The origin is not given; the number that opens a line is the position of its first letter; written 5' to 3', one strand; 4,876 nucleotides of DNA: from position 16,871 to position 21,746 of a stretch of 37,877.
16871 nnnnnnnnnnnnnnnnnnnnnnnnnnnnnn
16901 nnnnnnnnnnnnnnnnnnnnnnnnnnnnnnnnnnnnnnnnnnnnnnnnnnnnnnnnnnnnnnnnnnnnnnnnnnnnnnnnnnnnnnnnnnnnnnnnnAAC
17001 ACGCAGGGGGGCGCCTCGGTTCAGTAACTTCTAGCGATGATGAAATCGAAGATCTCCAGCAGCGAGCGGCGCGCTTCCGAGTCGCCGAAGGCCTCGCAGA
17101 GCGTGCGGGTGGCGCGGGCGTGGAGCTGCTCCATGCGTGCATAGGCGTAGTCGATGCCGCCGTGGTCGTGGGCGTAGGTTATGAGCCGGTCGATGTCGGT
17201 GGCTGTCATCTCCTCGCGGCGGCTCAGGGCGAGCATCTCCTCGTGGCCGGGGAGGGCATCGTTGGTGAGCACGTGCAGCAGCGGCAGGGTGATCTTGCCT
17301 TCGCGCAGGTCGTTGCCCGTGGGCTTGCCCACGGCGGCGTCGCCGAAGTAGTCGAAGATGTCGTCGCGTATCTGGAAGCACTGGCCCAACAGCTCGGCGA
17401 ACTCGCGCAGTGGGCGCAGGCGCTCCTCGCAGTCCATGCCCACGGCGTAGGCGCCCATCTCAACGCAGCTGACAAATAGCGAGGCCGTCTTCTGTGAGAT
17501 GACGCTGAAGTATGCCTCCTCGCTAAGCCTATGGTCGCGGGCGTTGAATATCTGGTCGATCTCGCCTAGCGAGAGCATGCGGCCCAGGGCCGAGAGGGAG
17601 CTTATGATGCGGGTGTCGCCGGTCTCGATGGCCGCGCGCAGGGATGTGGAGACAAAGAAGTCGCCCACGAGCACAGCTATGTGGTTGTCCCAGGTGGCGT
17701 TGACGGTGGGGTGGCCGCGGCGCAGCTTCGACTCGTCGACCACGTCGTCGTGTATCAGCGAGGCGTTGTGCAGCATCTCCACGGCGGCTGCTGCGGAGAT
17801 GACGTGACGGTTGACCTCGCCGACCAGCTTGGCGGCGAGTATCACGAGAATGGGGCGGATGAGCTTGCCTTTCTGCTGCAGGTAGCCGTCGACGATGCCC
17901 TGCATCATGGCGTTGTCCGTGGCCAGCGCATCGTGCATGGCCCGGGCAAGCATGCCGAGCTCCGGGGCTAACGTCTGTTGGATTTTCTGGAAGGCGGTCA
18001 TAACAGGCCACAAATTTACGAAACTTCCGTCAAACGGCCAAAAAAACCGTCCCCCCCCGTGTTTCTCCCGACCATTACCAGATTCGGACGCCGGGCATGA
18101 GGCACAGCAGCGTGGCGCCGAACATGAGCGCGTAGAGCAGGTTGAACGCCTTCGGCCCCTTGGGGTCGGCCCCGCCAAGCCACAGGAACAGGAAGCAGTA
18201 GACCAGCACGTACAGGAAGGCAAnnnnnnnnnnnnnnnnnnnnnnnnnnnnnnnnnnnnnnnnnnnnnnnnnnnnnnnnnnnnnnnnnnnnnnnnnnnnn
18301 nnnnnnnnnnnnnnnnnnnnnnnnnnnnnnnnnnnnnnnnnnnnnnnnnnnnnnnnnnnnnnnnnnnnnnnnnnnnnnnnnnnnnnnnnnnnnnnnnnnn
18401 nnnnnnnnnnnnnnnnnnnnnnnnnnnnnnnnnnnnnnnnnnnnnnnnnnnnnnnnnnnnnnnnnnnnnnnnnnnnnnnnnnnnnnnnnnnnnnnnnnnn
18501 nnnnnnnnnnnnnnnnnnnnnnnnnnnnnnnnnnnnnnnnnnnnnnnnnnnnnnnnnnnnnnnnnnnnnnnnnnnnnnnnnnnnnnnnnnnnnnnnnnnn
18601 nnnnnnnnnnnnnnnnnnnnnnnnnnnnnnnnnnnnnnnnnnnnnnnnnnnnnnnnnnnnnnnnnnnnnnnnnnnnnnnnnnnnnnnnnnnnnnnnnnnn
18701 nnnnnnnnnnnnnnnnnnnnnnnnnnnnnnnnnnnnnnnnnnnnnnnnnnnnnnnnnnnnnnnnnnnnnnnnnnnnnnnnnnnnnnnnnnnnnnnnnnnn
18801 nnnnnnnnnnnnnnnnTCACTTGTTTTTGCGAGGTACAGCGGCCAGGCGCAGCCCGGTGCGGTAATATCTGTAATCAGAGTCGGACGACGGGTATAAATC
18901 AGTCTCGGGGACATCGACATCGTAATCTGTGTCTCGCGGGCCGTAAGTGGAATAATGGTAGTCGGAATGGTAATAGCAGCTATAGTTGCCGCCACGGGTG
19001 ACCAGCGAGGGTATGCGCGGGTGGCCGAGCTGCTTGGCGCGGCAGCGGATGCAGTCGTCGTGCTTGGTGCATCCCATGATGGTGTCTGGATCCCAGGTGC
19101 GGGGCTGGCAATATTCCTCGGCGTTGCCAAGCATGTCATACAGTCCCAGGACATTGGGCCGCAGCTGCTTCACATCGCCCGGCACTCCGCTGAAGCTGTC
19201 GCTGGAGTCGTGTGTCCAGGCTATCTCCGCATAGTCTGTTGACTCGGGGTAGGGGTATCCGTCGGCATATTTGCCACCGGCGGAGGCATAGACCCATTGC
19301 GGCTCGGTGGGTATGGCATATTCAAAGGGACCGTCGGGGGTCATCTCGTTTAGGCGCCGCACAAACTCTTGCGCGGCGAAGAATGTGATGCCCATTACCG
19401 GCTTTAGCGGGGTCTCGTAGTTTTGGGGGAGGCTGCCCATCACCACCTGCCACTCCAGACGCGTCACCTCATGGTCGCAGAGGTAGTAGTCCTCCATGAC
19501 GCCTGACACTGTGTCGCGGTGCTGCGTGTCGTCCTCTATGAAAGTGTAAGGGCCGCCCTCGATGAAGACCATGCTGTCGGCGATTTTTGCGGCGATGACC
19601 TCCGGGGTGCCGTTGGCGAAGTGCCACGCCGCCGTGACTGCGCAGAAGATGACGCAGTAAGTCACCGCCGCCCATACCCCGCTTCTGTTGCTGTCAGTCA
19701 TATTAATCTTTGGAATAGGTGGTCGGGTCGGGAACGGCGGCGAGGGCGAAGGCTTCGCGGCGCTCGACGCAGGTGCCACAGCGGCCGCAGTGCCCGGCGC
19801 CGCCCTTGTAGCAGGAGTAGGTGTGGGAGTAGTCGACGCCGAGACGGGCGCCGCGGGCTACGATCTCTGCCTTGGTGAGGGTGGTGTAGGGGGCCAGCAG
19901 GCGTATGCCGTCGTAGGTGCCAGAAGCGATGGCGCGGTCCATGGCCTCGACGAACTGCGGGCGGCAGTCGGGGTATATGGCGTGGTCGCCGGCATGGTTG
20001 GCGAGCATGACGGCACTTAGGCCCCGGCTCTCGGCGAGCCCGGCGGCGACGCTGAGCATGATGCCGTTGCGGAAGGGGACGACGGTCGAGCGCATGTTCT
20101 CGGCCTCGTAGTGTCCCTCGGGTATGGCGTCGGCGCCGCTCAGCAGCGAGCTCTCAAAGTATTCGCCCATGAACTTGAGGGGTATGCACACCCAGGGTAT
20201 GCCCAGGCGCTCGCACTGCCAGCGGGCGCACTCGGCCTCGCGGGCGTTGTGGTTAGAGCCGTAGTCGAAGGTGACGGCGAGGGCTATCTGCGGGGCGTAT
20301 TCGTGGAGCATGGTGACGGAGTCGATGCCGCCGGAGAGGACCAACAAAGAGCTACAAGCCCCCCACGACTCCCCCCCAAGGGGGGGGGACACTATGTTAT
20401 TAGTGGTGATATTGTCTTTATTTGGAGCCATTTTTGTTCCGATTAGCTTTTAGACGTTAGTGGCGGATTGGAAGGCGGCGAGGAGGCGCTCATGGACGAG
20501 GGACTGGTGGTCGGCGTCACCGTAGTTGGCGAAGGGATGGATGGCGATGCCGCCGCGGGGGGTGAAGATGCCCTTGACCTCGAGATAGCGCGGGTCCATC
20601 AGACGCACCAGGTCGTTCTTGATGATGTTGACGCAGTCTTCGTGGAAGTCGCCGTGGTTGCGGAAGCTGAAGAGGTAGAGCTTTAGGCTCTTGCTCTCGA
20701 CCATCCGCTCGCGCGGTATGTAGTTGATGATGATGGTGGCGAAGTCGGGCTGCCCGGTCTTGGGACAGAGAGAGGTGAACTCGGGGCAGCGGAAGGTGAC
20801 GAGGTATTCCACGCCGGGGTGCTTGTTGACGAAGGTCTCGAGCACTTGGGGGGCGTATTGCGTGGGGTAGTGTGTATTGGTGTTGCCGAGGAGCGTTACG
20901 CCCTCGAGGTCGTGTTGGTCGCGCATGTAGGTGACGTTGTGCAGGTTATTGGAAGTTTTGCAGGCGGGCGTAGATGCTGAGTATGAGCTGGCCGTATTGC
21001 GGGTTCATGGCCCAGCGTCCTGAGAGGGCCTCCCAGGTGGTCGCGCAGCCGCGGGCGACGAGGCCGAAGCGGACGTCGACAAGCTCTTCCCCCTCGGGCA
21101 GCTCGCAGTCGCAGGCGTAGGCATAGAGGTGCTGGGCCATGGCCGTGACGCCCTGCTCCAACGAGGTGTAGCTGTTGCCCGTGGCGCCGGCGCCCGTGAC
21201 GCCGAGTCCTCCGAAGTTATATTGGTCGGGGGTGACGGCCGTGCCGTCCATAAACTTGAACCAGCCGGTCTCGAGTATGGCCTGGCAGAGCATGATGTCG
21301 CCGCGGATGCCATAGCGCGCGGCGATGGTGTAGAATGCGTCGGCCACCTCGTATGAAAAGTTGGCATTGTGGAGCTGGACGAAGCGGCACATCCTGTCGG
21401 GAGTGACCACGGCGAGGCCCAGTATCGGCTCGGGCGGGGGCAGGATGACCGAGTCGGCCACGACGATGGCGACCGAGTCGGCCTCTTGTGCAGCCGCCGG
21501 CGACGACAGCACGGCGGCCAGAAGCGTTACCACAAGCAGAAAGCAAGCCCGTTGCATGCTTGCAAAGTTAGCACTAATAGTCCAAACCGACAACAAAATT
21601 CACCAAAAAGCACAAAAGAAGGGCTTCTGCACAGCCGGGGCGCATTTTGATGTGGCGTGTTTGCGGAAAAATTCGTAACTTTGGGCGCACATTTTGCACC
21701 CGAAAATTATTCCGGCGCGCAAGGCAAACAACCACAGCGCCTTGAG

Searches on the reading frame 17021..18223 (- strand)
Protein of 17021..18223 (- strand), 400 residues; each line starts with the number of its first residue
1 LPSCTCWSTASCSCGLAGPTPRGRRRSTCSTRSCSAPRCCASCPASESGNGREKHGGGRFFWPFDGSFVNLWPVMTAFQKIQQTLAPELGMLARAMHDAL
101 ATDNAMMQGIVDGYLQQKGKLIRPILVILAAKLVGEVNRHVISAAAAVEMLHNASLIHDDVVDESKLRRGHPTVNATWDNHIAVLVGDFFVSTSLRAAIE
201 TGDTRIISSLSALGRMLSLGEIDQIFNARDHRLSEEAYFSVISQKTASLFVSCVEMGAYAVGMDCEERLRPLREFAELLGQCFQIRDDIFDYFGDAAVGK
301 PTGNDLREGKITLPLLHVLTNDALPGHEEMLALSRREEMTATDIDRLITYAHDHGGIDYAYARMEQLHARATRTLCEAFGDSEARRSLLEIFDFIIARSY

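Call 34: search_protein_families(library=pfam, proteins=[window:17021-18223:-], max_evalue=0.001)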
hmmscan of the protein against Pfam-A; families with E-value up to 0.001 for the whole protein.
window:17021-18223:- (400 aa): 1 family
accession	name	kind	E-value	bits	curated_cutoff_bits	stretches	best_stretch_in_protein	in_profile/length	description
PF00348.22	polyprenyl_synt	-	5.7e-63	212.9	27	1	106-346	3-246/251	Polyprenyl synthetase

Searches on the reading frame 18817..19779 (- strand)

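Call 34: search_protein_families(library=pfam, proteins=[window:18817-19779:-], max_evalue=0.001)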
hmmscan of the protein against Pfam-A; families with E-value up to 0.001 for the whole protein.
window:18817-19779:- (320 aa): 1 family
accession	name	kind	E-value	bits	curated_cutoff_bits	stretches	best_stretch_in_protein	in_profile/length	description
PF03781.23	FGE-sulfatase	-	5.6e-22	79.1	23.3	1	90-275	61-232/255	Sulfatase-modifying factor enzyme 1-like domain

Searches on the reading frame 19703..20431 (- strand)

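Call 34: search_protein_families(library=pfam, proteins=[window:19703-20431:-], max_evalue=0.001)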
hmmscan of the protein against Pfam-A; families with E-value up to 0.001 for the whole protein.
window:19703-20431:- (242 aa): 1 family
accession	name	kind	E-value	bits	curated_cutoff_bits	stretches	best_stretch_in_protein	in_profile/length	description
PF06508.19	QueC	-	9.3e-55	185.8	22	1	28-229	2-207/210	Queuosine biosynthesis protein QueC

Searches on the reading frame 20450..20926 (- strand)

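Call 34: search_protein_families(library=pfam, proteins=[window:20450-20926:-], max_evalue=0.001)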
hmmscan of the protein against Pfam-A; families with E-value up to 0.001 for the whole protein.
window:20450-20926:- (158 aa): 2 families
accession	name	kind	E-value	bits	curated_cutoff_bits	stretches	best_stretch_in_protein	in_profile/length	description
PF14489.11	QueF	-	2e-34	118.1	27.3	1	60-138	1-79/81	QueF-like protein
PF14819.11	QueF_N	-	5.4e-05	24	25.6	1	56-108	47-101/111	Nitrile reductase, 7-cyano-7-deazaguanine-reductase N-term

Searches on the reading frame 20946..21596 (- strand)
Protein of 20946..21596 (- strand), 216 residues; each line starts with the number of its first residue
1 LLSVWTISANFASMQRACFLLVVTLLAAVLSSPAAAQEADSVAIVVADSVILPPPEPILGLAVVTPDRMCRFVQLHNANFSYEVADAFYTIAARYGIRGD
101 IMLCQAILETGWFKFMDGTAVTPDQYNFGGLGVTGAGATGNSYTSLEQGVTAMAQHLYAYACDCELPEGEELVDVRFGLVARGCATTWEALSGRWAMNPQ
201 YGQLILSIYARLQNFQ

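Call 34: search_protein_families(library=pfam, proteins=[window:20946-21596:-], max_evalue=0.001)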
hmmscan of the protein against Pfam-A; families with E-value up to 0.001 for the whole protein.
window:20946-21596:- (216 aa): 1 family
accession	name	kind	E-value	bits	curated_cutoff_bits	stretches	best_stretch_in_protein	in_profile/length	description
PF01832.25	Glucosaminidase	-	2.3e-12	48.1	30.2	1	86-213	2-122/123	Mannosyl-glycoprotein endo-beta-N-acetylglucosaminidase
